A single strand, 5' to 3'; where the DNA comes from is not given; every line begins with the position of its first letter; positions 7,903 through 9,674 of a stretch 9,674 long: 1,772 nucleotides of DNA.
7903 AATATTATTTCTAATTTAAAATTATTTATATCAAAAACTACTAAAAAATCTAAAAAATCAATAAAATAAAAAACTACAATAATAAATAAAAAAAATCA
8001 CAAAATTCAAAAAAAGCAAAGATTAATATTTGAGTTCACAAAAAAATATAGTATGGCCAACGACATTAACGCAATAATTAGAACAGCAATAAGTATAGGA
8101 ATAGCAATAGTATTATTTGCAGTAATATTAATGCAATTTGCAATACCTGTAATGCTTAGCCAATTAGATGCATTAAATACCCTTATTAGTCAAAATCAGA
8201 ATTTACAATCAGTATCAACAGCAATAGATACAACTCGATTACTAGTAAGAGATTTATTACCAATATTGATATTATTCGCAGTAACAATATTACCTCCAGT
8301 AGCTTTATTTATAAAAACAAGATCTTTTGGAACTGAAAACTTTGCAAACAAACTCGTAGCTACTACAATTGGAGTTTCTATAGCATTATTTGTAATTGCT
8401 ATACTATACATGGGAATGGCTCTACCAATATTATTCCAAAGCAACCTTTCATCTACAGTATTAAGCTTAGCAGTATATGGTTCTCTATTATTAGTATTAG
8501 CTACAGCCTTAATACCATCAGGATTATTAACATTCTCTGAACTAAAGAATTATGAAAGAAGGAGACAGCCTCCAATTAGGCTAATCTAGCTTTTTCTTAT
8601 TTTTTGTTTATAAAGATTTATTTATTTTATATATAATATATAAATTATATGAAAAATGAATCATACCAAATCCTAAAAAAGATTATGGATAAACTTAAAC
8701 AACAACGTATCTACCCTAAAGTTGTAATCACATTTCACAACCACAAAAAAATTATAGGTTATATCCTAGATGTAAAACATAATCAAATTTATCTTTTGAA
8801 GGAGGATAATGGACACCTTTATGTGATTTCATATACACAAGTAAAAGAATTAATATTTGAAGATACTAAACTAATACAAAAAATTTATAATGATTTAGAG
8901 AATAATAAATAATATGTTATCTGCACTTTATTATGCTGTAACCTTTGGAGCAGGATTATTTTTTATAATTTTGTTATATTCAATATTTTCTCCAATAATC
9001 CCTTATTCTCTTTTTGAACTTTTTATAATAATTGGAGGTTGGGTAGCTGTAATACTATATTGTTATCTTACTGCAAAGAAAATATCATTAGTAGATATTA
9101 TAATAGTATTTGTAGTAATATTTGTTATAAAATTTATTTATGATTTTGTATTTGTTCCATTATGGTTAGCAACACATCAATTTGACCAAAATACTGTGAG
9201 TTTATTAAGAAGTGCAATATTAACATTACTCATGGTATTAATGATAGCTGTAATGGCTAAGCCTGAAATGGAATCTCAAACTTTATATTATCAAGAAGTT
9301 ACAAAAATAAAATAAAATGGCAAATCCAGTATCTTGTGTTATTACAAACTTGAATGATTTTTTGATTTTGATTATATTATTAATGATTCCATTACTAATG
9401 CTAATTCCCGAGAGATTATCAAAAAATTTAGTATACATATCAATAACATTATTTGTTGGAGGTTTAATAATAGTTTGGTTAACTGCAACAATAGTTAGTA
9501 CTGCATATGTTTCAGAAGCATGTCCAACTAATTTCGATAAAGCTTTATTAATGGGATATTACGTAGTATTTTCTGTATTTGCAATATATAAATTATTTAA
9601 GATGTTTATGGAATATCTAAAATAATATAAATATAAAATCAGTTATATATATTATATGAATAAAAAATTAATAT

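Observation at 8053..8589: Four-helix membrane protein looks like two spindle-virus major-capsid units fused in one polypeptide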

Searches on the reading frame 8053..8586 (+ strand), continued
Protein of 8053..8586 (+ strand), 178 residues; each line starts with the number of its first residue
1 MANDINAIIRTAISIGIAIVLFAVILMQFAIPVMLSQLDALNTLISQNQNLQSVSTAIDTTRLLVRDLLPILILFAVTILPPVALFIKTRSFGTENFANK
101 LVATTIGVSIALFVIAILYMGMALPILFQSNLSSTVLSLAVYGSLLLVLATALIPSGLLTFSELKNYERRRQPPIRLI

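Call 82: find_encoding_contigs(protein=P0121, flank=10000, max_places=4)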
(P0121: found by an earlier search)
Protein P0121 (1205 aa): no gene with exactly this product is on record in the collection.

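Call 83: find_encoding_contigs(protein=P0117, flank=10000, max_places=4)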
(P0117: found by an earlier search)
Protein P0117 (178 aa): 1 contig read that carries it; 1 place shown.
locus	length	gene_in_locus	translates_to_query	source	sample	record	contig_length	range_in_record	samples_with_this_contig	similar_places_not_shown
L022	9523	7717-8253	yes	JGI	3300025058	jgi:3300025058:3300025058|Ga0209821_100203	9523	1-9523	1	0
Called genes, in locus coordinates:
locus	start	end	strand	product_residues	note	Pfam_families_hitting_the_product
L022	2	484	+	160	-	?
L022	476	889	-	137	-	-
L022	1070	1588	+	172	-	-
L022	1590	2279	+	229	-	-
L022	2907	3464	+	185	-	-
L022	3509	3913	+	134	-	-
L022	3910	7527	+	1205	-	-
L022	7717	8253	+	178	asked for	-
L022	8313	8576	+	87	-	-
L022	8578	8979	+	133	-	-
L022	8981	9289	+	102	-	-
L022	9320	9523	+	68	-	?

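Call 87: fold_search(model_id=the predicted structure, library=viral)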
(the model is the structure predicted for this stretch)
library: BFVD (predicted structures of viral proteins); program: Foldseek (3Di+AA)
matches with E <= 10: 357; with E <= 0.001: 0
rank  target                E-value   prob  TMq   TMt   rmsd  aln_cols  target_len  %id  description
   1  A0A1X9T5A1            3.3e-01  0.54  0.33  0.26  11.7       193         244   11  Uncharacterized protein [Ranid herpesvirus 3]
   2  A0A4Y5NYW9            3.3e-01  0.23  0.24  0.28  20.8       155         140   15  (no name in the UniProt tables at hand)
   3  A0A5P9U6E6            3.5e-01  0.72  0.38  0.39   6.5       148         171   13  (no name in the UniProt tables at hand)
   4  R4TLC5                6.0e-01  0.94  0.30  0.66   5.2        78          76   15  Uncharacterized protein [Halogranum tailed virus 1]
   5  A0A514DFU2            8.0e-01  0.51  0.36  0.22  28.8       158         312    8  (no name in the UniProt tables at hand)
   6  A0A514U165            8.4e-01  0.87  0.36  0.49   2.7        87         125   15  Uncharacterized protein [Gordonia phage Phendrix]
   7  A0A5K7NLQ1            8.4e-01  0.69  0.32  0.57   5.8        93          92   14  Uncharacterized protein [Klebsiella phage 1 TK-2018]
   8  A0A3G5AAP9            8.9e-01  0.63  0.39  0.38  22.6       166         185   12  Uncharacterized protein [Hyperionvirus sp.]
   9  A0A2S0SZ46            1.1e+00  0.15  0.26  0.18  14.6       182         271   12  (no name in the UniProt tables at hand)
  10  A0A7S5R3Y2            1.1e+00  0.20  0.32  0.36  11.4       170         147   16  (no name in the UniProt tables at hand)
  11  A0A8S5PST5            1.2e+00  0.30  0.24  0.40   5.2        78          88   15  Uncharacterized protein [Siphoviridae sp. ctGuJ10]
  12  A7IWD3                1.3e+00  0.33  0.36  0.06  41.4       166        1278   10  Uncharacterized protein B258R [Paramecium bursaria Chlorella virus NY2A]
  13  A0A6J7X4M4            1.4e+00  0.25  0.25  0.40   5.3        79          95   11  Uncharacterized protein [uncultured Caudovirales phage]
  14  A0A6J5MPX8            1.5e+00  0.54  0.41  0.29  28.4       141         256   11  Uncharacterized protein [uncultured Caudovirales phage]
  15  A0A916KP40            1.5e+00  0.33  0.39  0.43   7.7       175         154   10  Uncharacterized protein [Adoxophyes honmai entomopoxvirus 'L']
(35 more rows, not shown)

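Call 89: search_protein_families(library=ncbifam, proteins=[window:8053-8586:+], max_evalue=0.1)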
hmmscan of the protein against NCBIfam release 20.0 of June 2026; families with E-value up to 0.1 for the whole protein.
window:8053-8586:+ (178 aa): 0 families

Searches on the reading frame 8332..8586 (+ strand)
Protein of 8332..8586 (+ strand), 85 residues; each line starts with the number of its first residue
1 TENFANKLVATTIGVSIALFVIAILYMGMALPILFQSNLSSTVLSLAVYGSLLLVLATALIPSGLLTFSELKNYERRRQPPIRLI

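Call 26: search_protein_families(library=pfam, proteins=[window:8332-8586:+], max_evalue=10)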
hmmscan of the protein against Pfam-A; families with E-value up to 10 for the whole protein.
seq(85 aa): 3 families
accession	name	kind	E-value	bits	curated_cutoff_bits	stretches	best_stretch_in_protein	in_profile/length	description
PF13903.11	Claudin_2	-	0.065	13.4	29.1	1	4-72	79-146/192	PMP-22/EMP/MP20/Claudin tight junction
PF12420.13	DUF3671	-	0.11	12.4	34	1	3-76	149-217/223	Fam-L, Fam-M like protein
PF02660.20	G3P_acyltransf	-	0.14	12.7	24.1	1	7-66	89-153/164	Glycerol-3-phosphate acyltransferase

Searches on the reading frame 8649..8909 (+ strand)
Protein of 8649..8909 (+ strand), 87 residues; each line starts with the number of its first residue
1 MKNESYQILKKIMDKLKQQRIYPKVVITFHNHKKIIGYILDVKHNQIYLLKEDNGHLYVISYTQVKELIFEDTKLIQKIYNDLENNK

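Call 3: search_protein_families(library=pfam, proteins=[window:8649-8909:+], max_evalue=1)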
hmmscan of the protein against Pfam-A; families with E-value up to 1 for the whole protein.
window:8649-8909:+ (87 aa): 0 families

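Call 4: search_protein_families(library=phrogs, proteins=[window:8649-8909:+], max_evalue=1)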
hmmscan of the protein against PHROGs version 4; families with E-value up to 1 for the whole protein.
window:8649-8909:+ (87 aa): 5 families
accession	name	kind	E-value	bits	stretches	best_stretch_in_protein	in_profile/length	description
phrog_651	-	head and packaging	0.03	15.1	1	24-62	11-49/158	head morphogenesis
phrog_15958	-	unknown function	0.088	13.8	1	30-59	23-51/84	-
phrog_3543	-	unknown function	0.11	13.6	1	28-76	77-124/125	-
phrog_28803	-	unknown function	0.16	13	1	13-27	64-78/81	-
phrog_15049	-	unknown function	0.17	13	1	39-70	9-40/82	-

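Call 89: search_protein_families(library=ncbifam, proteins=[window:8649-8909:+], max_evalue=0.1)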
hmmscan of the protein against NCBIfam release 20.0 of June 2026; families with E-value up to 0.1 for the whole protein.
window:8649-8909:+ (87 aa): 1 family
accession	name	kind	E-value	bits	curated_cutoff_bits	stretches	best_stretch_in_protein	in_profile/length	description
NF047528.1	LIMLP_03685_anti-sigma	equivalog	0.00037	19.8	200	1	4-68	285-346/347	LIMLP_03685 family anti-sigma factor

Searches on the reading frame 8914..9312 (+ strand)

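Call 3: search_protein_families(library=pfam, proteins=[window:8914-9312:+], max_evalue=1)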
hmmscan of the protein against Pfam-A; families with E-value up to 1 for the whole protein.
window:8914-9312:+ (133 aa): 0 families

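Call 4: search_protein_families(library=phrogs, proteins=[window:8914-9312:+], max_evalue=1)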
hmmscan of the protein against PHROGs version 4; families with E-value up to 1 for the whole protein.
window:8914-9312:+ (133 aa): 1 family
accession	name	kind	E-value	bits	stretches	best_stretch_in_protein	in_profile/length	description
phrog_24068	-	unknown function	0.41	11.5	0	66-100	17-50/110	-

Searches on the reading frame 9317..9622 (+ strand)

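Call 3: search_protein_families(library=pfam, proteins=[window:9317-9622:+], max_evalue=1)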
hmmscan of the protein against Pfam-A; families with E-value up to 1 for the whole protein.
window:9317-9622:+ (102 aa): 0 families

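Call 4: search_protein_families(library=phrogs, proteins=[window:9317-9622:+], max_evalue=1)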
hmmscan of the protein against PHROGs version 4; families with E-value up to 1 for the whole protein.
window:9317-9622:+ (102 aa): 2 families
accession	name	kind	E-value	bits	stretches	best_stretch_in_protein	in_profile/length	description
phrog_11491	-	unknown function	0.25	12.4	1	9-63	28-83/198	-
phrog_33772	-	unknown function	0.59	11.6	1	18-68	42-91/136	-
